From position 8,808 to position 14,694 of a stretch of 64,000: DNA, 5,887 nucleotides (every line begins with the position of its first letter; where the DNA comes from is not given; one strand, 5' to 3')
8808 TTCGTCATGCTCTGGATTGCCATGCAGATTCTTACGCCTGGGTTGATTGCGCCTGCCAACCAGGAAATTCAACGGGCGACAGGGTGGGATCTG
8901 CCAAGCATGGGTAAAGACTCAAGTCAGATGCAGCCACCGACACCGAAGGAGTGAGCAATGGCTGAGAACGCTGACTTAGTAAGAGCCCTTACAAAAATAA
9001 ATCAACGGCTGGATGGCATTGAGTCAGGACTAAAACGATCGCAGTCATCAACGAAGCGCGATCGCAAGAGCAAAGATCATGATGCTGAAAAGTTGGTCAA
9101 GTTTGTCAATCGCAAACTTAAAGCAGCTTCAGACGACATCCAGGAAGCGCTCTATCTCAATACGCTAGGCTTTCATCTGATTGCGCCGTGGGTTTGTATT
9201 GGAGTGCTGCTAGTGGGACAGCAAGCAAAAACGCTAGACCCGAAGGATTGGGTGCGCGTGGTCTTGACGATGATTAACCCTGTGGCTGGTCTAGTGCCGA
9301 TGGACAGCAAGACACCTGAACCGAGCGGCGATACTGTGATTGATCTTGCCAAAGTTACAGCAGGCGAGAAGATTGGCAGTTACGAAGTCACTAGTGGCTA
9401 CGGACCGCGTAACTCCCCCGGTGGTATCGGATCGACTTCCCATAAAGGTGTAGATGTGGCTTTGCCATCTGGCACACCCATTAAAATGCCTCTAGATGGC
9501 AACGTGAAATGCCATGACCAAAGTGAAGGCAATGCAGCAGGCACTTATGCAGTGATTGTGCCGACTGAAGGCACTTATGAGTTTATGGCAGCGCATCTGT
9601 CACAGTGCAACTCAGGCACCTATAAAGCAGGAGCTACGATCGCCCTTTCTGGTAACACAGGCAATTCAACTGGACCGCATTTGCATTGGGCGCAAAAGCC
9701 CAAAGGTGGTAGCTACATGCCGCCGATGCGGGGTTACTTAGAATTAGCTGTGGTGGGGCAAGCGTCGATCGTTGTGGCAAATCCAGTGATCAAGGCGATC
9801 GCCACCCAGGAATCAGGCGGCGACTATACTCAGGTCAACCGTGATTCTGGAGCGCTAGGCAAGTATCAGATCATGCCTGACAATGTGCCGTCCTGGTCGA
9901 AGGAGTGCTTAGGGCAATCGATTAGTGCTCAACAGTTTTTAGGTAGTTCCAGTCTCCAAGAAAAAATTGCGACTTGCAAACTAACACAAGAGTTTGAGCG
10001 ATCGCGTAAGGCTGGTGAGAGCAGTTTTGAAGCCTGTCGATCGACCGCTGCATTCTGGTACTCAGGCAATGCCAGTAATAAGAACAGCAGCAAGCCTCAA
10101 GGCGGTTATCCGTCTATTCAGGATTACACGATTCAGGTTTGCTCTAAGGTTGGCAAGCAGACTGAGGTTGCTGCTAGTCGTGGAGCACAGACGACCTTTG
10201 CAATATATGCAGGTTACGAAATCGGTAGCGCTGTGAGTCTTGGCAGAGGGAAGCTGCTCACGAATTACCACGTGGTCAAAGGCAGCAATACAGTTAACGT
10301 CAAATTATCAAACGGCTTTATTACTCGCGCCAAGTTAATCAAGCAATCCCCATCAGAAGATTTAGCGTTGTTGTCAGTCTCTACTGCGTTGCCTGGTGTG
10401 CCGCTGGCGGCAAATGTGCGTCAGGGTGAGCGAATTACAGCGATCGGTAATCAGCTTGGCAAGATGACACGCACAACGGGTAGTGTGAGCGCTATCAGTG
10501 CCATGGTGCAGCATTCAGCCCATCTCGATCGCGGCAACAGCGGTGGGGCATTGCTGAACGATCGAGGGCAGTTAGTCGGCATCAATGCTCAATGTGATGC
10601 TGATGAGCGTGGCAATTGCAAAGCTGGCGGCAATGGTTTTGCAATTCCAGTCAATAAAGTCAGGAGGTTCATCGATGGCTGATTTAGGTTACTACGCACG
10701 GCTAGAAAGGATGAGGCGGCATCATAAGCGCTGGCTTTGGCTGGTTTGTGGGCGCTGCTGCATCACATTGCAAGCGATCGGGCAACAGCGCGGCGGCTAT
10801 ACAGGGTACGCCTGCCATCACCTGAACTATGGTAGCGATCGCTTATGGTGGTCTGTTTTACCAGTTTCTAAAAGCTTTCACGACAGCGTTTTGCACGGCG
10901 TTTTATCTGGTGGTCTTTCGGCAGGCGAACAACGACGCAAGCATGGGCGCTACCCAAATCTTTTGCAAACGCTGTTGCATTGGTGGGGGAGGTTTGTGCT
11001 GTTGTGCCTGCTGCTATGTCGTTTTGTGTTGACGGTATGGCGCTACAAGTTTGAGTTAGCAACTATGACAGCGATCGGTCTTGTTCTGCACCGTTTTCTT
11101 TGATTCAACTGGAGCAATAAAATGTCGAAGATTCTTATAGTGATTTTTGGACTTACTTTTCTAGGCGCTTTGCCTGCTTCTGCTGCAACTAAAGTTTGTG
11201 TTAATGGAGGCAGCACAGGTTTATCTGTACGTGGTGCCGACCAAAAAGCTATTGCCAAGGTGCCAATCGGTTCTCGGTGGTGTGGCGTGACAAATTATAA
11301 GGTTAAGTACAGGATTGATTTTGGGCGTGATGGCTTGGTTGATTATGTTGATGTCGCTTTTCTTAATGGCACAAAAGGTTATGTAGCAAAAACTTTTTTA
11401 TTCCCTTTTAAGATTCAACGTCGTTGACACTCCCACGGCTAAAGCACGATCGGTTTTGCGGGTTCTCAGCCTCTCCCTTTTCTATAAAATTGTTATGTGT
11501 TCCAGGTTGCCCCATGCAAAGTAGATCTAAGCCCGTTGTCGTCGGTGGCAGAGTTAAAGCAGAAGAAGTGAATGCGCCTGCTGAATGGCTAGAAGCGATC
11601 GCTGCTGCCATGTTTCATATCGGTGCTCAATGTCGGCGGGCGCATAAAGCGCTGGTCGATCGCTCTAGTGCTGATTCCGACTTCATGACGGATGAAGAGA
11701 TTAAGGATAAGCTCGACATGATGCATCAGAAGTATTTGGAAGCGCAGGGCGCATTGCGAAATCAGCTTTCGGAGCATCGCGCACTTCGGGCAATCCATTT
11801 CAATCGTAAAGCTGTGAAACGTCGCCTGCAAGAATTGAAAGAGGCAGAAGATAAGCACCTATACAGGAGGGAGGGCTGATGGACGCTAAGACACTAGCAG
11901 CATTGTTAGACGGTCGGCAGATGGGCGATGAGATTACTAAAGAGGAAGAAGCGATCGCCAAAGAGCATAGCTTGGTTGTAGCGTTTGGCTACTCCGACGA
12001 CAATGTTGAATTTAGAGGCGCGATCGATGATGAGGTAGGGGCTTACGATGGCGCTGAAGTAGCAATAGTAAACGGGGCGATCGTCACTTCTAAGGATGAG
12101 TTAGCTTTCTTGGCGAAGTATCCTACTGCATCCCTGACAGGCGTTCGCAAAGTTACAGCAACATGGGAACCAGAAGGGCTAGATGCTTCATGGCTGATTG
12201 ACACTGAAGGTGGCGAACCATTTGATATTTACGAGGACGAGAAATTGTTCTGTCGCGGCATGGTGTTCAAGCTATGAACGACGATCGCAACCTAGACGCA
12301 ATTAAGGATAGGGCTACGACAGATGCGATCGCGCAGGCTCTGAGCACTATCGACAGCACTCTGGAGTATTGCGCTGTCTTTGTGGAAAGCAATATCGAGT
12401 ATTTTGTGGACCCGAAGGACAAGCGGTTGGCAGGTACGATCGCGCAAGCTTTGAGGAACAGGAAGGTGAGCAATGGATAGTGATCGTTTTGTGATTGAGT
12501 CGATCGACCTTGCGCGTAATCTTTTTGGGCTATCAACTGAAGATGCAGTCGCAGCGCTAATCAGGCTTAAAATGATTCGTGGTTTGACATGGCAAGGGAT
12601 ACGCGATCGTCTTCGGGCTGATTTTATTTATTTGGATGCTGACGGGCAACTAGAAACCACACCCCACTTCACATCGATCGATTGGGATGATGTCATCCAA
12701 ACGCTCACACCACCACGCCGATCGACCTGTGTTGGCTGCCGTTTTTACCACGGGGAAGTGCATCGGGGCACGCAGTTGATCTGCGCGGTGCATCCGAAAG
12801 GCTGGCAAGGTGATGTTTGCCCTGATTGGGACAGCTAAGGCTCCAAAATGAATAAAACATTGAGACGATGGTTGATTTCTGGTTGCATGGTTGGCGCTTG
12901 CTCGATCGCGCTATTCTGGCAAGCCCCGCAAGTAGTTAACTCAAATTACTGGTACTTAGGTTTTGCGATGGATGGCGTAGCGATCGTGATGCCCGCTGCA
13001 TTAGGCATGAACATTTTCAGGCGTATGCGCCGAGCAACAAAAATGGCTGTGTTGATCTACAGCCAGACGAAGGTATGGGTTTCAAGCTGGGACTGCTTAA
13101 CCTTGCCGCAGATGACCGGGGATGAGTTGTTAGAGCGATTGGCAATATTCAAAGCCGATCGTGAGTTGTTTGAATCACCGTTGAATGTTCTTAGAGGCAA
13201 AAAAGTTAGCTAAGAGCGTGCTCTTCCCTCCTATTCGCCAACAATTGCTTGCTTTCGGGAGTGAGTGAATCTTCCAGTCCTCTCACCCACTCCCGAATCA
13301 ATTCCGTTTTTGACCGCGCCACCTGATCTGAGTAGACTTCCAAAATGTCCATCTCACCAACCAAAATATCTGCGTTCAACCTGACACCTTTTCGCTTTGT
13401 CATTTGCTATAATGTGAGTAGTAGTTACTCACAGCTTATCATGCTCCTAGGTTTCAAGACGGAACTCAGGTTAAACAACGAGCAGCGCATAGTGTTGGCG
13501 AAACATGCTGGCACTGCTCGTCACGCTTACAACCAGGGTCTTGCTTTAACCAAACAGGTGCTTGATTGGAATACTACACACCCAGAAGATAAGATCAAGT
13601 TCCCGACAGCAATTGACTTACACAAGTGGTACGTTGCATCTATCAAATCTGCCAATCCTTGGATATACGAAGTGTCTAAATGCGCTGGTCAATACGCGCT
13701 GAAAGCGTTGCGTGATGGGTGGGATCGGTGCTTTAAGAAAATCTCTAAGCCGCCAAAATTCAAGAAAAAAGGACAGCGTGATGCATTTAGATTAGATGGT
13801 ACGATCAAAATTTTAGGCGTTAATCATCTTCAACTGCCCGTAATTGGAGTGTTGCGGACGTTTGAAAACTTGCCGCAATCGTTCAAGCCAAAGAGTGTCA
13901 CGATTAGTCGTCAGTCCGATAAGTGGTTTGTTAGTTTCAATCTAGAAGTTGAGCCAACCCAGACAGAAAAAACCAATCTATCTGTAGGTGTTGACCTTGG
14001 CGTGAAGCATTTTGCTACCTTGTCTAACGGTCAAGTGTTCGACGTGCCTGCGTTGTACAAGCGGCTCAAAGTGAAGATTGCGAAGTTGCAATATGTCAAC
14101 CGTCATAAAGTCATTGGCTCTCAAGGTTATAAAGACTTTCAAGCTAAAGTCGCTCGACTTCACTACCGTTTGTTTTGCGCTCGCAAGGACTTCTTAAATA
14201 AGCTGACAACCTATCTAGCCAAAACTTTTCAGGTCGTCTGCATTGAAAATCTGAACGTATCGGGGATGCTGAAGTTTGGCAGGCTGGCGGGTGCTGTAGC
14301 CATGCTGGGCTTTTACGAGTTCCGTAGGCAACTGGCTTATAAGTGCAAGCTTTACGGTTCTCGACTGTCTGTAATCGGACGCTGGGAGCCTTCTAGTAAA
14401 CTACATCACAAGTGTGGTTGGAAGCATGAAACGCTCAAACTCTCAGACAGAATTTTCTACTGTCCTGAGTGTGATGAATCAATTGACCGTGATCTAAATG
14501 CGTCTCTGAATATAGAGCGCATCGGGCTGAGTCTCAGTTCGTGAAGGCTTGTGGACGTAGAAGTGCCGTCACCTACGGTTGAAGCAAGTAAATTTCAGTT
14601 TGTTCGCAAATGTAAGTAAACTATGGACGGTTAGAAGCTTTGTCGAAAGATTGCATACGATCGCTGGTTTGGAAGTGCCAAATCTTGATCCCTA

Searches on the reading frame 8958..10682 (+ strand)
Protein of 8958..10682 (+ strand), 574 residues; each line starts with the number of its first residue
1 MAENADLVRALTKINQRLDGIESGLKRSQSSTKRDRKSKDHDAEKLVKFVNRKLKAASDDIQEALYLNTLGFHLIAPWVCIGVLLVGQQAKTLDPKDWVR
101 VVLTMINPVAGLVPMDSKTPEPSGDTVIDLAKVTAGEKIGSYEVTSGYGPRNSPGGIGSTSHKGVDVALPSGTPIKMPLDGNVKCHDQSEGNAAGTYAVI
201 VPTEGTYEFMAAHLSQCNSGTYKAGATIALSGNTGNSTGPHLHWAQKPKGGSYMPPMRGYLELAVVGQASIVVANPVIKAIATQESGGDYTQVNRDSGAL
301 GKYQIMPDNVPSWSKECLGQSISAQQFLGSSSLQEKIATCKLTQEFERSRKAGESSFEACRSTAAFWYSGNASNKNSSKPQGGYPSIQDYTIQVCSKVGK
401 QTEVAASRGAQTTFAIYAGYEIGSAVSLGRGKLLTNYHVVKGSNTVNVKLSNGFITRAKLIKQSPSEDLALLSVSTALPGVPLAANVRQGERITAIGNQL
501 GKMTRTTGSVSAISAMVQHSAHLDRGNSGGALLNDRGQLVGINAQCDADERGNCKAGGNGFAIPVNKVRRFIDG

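Call 19: search_protein_families(library=pfam, proteins=[window:8958-10682:+], max_evalue=0.001)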
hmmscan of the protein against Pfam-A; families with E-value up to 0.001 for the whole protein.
window:8958-10682:+ (574 aa): 3 families
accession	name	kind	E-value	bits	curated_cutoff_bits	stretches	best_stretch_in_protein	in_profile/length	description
PF13365.12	Trypsin_2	-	1.4e-22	81.4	27.6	1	423-542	1-144/144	Trypsin-like peptidase domain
PF01551.29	Peptidase_M23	-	1.7e-14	54.2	28.7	1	161-250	2-91/96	Peptidase family M23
PF00089.32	Trypsin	-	1.8e-08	34.9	20.6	1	404-572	8-220/220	Trypsin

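Call 20: search_protein_families(library=phrogs, proteins=[window:8958-10682:+], max_evalue=0.001)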
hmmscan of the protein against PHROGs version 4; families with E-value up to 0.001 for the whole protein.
window:8958-10682:+ (574 aa): 25 families
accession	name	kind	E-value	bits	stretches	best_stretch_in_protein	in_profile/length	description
phrog_11383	-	unknown function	1.3e-30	108.2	1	418-573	182-353/462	-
phrog_7767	-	other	3.4e-20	73.6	1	141-256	3-115/194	metallo-endopeptidase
phrog_9683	-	other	1.1e-16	62.1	1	410-574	43-223/233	protease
phrog_10030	-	tail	6.9e-14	51.1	1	159-268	1911-2027/2105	tail length tape measure protein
phrog_6700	-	lysis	1.4e-13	49.7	1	137-267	2601-2732/2898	endolysin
phrog_21656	-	other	2.4e-13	50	1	158-257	633-740/1022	peptidase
phrog_16615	-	other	1.3e-12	48.4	1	160-250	417-508/529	peptidase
phrog_5453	-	unknown function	1.2e-11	45.3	1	123-260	554-703/863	-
phrog_3578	-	lysis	3.1e-10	41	1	141-243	213-333/405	endolysin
phrog_14988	-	other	5.7e-10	40.3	1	142-247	14-127/272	peptidase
phrog_167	-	tail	1.9e-09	36.8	1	47-297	1184-1349/1555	tail length tape measure protein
phrog_33207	-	other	2.4e-09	38.4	1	141-256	10-125/240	metallo-endopeptidase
phrog_4070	-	tail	1e-08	34.8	1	142-246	605-709/989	tail length tape measure protein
phrog_3572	-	lysis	1.4e-07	31.4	1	129-251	448-577/653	endolysin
phrog_6654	-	unknown function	2.5e-07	31.3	1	298-404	10-124/428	-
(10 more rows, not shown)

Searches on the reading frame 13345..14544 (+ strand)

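Call 19: search_protein_families(library=pfam, proteins=[window:13345-14544:+], max_evalue=0.001)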
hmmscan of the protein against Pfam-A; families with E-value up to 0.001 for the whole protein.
window:13345-14544:+ (399 aa): 3 families
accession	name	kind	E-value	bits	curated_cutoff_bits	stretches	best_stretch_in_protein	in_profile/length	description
PF01385.25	OrfB_IS605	-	4.5e-21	75.7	30.5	1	198-310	2-118/120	Probable transposase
PF07282.18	Cas12f1-like_TNB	-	2.3e-18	66.5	26.3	1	323-390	1-60/60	Cas12f1-like, TNB domain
PF12323.14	HTH_OrfB_IS605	-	2.3e-10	40.2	21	1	33-71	1-40/47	Helix-turn-helix domain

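Call 20: search_protein_families(library=phrogs, proteins=[window:13345-14544:+], max_evalue=0.001)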
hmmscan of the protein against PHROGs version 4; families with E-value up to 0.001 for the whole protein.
window:13345-14544:+ (399 aa): 5 families
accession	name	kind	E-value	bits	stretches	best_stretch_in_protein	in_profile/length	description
phrog_506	-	integration and excision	7e-95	319.5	1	32-396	5-366/403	transposase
phrog_12300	-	integration and excision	3.2e-55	188.3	1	160-395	8-242/286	transposase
phrog_13964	-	integration and excision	2.1e-35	123.4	1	37-273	5-237/237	transposase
phrog_17087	-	unknown function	5.8e-29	102.1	1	266-395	4-133/141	-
phrog_25073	-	unknown function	3.9e-08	34.3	1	34-148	4-112/114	-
